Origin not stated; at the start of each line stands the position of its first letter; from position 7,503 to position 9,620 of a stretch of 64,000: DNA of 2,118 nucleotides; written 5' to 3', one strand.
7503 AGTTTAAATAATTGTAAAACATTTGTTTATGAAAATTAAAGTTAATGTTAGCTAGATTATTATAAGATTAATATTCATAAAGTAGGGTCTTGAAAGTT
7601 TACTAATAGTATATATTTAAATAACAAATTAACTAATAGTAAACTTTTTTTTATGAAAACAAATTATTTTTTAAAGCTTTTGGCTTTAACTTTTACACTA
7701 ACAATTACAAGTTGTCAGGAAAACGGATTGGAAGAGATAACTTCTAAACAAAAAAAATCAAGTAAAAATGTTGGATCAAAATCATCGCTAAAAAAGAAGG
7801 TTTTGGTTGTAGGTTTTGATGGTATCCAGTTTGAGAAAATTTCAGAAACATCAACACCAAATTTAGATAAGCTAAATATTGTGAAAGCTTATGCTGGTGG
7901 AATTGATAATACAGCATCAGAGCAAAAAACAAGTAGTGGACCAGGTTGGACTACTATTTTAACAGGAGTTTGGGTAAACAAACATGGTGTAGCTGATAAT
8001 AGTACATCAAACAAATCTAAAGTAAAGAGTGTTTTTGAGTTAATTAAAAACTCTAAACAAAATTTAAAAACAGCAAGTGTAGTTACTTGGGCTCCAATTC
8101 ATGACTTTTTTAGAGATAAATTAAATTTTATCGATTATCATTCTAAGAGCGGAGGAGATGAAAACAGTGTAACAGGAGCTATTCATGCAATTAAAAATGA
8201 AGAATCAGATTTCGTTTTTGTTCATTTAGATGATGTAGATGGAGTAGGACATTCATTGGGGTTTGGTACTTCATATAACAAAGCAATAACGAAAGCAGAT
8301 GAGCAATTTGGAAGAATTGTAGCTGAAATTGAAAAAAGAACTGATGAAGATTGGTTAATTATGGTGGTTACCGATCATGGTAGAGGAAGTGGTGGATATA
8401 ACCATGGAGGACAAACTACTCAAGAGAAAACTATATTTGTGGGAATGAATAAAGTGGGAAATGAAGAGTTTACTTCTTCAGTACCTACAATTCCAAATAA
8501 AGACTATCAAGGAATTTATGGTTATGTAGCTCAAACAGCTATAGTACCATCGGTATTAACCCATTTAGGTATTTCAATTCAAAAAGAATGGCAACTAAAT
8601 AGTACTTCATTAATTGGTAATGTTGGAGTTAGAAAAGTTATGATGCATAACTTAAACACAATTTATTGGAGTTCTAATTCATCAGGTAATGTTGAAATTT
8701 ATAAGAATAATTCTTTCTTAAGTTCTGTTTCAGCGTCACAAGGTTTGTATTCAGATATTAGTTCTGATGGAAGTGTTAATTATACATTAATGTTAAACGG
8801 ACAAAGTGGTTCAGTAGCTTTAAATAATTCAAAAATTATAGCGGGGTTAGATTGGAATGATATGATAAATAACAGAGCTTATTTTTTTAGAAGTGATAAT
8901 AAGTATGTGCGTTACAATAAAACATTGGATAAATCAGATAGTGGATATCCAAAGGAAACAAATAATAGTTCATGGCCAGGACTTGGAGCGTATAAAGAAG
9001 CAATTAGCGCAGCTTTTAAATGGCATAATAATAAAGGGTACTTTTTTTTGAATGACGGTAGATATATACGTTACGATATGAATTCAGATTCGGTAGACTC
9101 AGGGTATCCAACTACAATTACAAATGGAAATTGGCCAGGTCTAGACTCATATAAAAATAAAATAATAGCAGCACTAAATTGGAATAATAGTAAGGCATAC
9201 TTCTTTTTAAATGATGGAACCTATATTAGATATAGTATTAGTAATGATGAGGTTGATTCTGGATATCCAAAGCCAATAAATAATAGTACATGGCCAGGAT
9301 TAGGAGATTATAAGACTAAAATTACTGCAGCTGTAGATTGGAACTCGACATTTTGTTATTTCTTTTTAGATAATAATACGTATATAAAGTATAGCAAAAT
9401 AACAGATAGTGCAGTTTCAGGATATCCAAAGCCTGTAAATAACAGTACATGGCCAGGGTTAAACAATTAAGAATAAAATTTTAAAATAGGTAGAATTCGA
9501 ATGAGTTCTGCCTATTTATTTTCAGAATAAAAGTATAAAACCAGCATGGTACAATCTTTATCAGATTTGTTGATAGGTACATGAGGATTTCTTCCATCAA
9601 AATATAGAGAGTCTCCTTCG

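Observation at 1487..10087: phnW-less, TonB-fed phosphonate-type catabolic cluster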

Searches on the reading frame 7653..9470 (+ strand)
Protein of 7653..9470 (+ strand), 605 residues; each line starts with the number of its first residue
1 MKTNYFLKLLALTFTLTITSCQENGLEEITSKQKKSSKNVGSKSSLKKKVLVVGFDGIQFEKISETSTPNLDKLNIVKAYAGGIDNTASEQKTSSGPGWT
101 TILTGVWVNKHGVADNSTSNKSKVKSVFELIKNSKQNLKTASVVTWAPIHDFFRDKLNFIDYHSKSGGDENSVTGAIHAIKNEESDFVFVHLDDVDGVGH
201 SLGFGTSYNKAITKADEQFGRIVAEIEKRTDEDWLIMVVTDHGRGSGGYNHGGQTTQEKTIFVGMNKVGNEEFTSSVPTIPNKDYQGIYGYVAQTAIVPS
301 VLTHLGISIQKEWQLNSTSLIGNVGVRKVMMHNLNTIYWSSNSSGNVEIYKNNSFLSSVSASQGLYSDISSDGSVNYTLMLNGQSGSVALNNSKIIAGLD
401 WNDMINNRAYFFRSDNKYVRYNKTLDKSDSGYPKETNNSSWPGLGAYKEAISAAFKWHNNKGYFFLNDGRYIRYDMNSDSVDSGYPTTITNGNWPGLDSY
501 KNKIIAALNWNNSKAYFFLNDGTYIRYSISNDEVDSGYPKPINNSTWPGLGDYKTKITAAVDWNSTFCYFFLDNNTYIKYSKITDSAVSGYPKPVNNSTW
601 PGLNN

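Call 3: search_protein_families(library=pfam, proteins=[window:7653-9470:+], max_evalue=0.01)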
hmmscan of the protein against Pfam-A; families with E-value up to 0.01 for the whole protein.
window:7653-9470:+ (605 aa): 5 families
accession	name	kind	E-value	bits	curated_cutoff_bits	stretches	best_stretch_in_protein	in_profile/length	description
PF00045.24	Hemopexin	-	1.1e-16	61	21.3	3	506-551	3-44/45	Hemopexin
PF01663.27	Phosphodiest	-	3.6e-16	60.1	23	1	50-245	1-222/342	Type I phosphodiesterase / nucleotide pyrophosphatase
PF01676.23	Metalloenzyme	-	3.4e-12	46.9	24.3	1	60-243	19-201/252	Metalloenzyme superfamily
PF00884.28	Sulfatase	-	2.1e-06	27.7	25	1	206-306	204-300/301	Sulfatase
PF02309.22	AUX_IAA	-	0.0096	16.2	22.7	0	30-193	21-119/222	AUX/IAA family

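Call 4: search_protein_families(library=ncbifam, proteins=[window:7653-9470:+], max_evalue=0.01)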
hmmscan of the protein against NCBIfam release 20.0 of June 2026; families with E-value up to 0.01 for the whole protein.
window:7653-9470:+ (605 aa): 10 families
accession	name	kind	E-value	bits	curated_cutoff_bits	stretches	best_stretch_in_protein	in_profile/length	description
TIGR00306.2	apgM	subfamily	6e-08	32.1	320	1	169-242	273-347/403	2,3-bisphosphoglycerate-independent phosphoglycerate mutase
NF003104.0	PRK04024.1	equivalog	1.7e-05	23.7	489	1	133-252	239-357/412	2,3-bisphosphoglycerate-independent phosphoglycerate mutase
NF003766.0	PRK05362.1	equivalog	1.9e-05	23.6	256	1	141-263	237-352/396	phosphopentomutase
TIGR02535.1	hyp_Hser_kinase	hypoth_equivalog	3e-05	23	446.3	1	171-242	273-341/397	proposed homoserine kinase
NF003242.0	PRK04200.1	equivalog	6.6e-05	22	426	1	171-242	272-339/395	cofactor-independent phosphoglycerate mutase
NF010322.0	PRK13759.1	equivalog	0.002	16.7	481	0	207-250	269-313/486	arylsulfatase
NF045661.1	HdlasePehA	equivalog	0.0029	16.3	900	0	207-252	283-329/506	phosphoric/sulfuric ester hydrolase PehA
TIGR01307.1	pgm_bpd_ind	equivalog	0.0037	15.8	330.65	1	177-247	377-443/504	2,3-bisphosphoglycerate-independent phosphoglycerate mutase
NF051873.1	AlkPhosPhoY32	equivalog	0.0048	15.5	1000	0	89-134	63-108/539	alkaline phosphatase PhoY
NF038358.1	phophono_PhpG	equivalog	0.0075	15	545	0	175-243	299-363/417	CMP-5'-phosphonoformate--3-phosphoglycerate phosphonoformyl transferase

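Call 14: search_solved_structures(query=window:7653-9470:+, show_alignments=3, max_evalue=0.01)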
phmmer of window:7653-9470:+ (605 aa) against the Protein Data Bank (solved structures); distinct sequences matched with E-value up to 0.01: 20.
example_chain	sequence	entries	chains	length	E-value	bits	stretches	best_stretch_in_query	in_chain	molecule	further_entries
2mqs_A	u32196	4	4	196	1.8e-08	37.2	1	419-596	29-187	Matrix metalloproteinase-14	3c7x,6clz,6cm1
1rtg_A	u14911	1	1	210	6e-06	28.8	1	440-580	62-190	HUMAN GELATINASE A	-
1gen_A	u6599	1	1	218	6.7e-06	28.7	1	440-580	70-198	GELATINASE A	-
2jxy_A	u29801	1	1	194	3.8e-05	26.2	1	406-527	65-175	Macrophage metalloelastase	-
1ck7_A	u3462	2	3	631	5.6e-05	25.6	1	440-579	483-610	PROTEIN (GELATINASE A) | 72 KDA TYPE IV COLLAGENASE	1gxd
3ba0_A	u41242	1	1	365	0.00015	24.3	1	406-527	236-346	Macrophage metalloelastase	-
5tcd_A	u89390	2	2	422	0.00018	24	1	46-132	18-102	Ectonucleotide pyrophosphatase/phosphodiesterase family member 7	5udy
4lqy_A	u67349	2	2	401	0.00023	23.6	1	42-244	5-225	Bis(5'-adenosyl)-triphosphatase ENPP4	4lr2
1pex_A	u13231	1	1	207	0.00027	23.4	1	439-581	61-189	COLLAGENASE-3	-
1su3_A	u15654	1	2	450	0.00035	23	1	440-577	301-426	Interstitial collagenase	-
2clt_A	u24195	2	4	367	0.00049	22.5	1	440-577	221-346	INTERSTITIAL COLLAGENASE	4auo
5vem_A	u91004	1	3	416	0.00097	21.5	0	47-125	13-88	Ectonucleotide pyrophosphatase/phosphodiesterase family member 5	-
4fu4_A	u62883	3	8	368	0.0011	21.4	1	439-581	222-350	Collagenase 3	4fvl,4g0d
6f2t_A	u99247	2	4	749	0.0033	19.8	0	178-245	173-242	Ectonucleotide pyrophosphatase/phosphodiesterase family member 3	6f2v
6f30_A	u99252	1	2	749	0.0036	19.7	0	178-245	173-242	Ectonucleotide pyrophosphatase/phosphodiesterase family member 3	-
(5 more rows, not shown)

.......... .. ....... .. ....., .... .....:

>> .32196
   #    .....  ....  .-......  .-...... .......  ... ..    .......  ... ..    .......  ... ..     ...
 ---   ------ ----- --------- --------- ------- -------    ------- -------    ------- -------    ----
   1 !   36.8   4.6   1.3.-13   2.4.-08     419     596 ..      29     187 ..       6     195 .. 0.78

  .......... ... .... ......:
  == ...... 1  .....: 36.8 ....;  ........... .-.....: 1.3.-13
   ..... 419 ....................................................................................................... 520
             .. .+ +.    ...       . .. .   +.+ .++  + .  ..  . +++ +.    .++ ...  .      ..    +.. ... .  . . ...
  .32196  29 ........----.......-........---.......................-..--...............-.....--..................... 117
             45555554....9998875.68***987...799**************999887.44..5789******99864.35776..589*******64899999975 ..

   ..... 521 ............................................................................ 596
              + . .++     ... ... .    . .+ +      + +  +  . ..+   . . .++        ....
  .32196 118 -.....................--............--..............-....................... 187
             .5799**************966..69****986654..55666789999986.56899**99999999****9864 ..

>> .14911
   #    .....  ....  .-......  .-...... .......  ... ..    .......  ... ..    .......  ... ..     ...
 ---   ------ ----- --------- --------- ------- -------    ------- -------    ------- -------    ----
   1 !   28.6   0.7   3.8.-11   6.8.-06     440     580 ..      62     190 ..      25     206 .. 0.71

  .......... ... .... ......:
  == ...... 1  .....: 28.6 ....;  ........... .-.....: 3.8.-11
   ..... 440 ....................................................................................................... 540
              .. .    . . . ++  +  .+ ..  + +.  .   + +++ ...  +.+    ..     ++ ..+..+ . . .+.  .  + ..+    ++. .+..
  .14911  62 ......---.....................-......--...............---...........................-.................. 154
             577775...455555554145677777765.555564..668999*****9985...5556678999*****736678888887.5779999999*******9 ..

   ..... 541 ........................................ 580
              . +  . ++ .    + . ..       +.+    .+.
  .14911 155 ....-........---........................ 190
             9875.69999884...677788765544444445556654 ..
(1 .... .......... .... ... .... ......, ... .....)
